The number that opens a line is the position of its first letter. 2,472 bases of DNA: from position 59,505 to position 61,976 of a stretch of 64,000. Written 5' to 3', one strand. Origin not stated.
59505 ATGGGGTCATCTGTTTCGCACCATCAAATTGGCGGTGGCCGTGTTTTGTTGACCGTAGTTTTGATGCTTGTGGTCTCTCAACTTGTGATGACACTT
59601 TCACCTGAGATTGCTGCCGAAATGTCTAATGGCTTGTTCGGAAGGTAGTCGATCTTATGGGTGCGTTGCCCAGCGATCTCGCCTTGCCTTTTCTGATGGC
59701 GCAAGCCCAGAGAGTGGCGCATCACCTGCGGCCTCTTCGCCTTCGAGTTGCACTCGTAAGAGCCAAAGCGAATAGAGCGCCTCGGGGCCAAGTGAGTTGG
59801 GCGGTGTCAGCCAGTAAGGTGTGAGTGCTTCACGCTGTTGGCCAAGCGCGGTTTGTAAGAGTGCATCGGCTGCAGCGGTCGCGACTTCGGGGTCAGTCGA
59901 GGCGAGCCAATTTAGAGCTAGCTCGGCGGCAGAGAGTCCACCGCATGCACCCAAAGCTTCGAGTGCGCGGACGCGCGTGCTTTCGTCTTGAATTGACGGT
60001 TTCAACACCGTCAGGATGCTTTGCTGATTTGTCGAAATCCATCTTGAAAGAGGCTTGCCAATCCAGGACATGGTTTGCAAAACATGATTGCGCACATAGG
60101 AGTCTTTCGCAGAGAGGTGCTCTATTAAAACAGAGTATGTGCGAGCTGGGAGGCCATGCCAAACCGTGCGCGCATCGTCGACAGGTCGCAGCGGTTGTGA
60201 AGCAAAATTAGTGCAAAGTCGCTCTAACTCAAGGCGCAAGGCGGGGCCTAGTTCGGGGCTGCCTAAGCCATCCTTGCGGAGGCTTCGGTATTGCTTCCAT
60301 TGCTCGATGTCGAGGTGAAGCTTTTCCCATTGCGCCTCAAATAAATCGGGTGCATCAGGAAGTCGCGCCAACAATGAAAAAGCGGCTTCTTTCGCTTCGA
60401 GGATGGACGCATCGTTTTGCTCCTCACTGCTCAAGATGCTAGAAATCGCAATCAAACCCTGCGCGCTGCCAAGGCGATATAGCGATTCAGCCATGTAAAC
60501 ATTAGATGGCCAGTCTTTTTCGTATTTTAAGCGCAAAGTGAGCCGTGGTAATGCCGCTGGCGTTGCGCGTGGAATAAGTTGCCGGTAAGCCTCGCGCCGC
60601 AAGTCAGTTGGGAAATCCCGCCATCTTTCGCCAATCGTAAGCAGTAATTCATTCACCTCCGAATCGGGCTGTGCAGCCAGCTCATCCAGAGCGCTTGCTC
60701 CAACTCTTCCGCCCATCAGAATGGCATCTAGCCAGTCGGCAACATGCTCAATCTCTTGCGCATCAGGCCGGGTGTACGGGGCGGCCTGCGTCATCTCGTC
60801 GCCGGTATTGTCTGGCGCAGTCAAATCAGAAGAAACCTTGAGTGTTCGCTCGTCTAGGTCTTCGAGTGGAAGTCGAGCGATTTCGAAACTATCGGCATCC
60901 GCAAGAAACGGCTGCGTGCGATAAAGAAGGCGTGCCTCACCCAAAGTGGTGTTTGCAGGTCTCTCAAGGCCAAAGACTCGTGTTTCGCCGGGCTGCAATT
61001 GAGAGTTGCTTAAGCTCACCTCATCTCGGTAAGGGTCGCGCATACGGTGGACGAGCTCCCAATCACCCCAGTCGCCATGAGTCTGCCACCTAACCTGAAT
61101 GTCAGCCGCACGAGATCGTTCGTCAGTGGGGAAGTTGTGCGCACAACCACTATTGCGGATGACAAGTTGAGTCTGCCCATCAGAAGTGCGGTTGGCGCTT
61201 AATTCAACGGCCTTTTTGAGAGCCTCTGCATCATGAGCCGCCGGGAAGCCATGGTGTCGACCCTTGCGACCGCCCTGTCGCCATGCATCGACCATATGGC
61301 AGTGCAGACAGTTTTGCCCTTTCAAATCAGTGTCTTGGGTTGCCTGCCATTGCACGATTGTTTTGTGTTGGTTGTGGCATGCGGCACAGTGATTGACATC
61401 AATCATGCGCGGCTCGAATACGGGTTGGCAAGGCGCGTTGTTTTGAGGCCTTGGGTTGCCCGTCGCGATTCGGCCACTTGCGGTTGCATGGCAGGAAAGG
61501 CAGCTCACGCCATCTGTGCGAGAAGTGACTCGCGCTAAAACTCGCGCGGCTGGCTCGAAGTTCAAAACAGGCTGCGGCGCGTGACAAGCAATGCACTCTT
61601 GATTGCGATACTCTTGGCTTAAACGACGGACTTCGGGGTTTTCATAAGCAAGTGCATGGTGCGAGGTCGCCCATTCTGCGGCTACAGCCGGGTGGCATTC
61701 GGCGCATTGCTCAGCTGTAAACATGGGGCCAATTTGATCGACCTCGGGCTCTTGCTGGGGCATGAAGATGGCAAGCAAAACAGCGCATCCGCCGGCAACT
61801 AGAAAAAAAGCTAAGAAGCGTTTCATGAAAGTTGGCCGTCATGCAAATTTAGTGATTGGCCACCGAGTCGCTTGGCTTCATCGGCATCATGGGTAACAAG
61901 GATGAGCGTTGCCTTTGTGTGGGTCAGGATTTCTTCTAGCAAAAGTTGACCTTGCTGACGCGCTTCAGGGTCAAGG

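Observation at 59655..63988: Multiheme cytochrome translationally coupled to an Fe(III)/thiamine-type ABC importer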

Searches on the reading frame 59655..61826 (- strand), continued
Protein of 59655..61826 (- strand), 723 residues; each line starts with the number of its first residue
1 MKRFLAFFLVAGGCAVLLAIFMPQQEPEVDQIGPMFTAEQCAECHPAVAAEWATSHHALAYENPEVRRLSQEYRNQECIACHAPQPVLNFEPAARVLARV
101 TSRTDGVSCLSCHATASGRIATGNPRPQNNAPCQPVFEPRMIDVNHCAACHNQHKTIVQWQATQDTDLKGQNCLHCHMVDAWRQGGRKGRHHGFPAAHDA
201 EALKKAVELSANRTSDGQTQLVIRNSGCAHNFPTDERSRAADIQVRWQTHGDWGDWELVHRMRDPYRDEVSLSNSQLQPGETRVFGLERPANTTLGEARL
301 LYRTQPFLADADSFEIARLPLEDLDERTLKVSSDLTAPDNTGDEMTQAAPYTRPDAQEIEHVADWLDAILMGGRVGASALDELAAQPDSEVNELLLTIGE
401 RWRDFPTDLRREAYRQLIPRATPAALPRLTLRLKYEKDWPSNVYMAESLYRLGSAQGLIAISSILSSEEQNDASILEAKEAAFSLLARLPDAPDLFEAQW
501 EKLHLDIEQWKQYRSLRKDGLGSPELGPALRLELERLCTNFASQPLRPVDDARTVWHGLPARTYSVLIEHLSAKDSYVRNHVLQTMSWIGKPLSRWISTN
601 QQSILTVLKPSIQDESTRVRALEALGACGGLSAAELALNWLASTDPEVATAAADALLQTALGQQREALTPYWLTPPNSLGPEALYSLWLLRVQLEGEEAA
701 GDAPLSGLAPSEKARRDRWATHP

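Call 96: search_solved_structures(query=L001:6716-7714:+, max_evalue=1e-10, show_alignments=5)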
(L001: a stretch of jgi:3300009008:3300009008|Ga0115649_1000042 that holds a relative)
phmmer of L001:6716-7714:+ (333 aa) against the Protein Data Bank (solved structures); distinct sequences matched with E-value up to 1e-10: 8.
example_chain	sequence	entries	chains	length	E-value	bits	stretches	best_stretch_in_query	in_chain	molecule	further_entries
6iwf_A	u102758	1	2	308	5e-17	65.6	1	36-299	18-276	Ferric iron-binding protein HitA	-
6ivy_A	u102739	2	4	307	5e-17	65.6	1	36-299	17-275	Periplasmic Ferric iron-binding Protein HitA | Ferric iron-binding periplasmic protein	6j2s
7w3w_A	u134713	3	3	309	6.7e-16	61.9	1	22-308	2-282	Iron-utilization periplasmic protein | Ferric iron ABC transporter iron-binding protein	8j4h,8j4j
1y4t_A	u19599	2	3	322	3.8e-15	59.5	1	23-300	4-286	putative iron-uptake ABC transport system periplasmic iron-binding protein | Putative iron-uptake ABC transport system,periplasmic iron-binding protein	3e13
8x1a_B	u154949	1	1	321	4.3e-13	52.7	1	23-288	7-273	Iron(III) ABC transporter, periplasmic iron-compound-binding protein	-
2pt1_A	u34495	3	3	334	2e-11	47.2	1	26-294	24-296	Iron transport protein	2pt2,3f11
3wae_A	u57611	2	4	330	5.2e-11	45.8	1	1-301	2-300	IRON ABC TRANSPORTER, PERIPLASMIC IRON-BINDING PROTEIN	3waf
4elo_A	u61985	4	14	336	5.6e-11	45.7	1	1-301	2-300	Iron ABC transporter, periplasmic iron-binding protein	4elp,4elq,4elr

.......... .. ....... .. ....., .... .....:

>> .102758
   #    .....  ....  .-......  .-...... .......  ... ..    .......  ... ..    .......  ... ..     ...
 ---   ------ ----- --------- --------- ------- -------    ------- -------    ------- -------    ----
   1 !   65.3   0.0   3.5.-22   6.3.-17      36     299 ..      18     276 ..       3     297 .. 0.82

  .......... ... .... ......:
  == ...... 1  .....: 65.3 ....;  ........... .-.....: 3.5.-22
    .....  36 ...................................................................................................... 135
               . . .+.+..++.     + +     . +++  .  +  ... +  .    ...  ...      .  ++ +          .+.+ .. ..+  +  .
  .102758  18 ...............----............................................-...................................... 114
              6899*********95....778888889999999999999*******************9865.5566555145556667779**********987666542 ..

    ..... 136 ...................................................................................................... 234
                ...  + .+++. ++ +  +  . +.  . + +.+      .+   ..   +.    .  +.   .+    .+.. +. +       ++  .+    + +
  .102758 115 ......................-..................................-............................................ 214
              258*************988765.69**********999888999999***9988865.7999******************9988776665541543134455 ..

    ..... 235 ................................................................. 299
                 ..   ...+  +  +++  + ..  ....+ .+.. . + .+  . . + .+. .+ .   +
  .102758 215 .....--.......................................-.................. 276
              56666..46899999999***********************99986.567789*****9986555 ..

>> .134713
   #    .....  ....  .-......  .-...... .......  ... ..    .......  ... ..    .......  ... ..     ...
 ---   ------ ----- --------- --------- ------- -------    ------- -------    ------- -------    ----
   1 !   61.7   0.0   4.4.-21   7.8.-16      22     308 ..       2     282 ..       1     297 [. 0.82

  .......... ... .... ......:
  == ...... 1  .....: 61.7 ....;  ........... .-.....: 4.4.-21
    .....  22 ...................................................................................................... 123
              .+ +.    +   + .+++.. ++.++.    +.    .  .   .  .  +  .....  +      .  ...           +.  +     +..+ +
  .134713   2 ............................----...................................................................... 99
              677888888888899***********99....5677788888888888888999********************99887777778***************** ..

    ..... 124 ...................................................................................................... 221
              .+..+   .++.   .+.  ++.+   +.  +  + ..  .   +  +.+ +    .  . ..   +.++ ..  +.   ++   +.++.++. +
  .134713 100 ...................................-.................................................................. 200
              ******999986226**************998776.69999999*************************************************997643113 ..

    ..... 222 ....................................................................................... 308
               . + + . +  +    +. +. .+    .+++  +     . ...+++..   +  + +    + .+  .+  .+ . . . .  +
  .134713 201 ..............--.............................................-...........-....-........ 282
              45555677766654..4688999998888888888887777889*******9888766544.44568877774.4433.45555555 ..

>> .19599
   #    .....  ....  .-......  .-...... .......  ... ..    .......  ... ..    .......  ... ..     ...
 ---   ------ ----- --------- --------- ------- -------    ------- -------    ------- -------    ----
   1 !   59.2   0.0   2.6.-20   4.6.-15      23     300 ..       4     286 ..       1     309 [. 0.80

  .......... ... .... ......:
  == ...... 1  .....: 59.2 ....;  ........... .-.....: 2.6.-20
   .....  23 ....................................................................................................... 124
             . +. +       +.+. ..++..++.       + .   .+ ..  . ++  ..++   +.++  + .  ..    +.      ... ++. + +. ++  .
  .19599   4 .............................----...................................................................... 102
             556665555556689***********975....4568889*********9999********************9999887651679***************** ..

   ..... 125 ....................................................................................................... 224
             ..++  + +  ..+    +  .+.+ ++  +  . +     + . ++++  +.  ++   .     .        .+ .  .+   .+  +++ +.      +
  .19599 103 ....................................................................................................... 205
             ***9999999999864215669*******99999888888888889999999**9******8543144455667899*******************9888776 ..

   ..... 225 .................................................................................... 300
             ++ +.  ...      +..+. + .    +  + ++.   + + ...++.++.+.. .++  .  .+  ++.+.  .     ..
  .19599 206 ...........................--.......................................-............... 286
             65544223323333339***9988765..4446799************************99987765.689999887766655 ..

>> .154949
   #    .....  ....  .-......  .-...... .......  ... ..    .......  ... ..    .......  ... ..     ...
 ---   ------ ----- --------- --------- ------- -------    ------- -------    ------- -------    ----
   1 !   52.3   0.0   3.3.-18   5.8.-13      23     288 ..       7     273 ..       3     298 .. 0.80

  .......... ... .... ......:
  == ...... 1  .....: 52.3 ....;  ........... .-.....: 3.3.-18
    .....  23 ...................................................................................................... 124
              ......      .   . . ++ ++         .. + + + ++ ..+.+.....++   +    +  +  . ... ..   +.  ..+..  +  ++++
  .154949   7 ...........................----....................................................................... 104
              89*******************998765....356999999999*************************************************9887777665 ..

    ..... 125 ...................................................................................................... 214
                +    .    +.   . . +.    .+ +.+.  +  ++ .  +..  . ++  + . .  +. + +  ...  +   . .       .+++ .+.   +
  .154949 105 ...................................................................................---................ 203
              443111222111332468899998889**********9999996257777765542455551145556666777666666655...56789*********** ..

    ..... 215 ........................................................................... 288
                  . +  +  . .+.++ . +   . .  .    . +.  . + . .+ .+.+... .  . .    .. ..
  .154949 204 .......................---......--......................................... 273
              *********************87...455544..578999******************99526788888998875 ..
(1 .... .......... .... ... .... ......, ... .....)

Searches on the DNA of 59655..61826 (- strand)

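Call 82: search_rna_families(sources=[L001, L010, L013, L017, L024, L028, L034, L047], threshold=gathering)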
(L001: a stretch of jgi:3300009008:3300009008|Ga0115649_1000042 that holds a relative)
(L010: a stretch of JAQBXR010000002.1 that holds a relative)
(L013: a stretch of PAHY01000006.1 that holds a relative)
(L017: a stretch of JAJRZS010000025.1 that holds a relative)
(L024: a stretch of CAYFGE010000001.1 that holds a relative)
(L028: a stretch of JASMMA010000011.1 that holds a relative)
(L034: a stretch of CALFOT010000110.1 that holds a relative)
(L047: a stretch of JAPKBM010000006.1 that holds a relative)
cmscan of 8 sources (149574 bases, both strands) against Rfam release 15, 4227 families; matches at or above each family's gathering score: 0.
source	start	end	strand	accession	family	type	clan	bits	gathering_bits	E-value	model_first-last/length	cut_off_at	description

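Call 83: search_rna_families(sources=[L004, L051, L055, L058, L069, L072, L082, L088], threshold=gathering)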
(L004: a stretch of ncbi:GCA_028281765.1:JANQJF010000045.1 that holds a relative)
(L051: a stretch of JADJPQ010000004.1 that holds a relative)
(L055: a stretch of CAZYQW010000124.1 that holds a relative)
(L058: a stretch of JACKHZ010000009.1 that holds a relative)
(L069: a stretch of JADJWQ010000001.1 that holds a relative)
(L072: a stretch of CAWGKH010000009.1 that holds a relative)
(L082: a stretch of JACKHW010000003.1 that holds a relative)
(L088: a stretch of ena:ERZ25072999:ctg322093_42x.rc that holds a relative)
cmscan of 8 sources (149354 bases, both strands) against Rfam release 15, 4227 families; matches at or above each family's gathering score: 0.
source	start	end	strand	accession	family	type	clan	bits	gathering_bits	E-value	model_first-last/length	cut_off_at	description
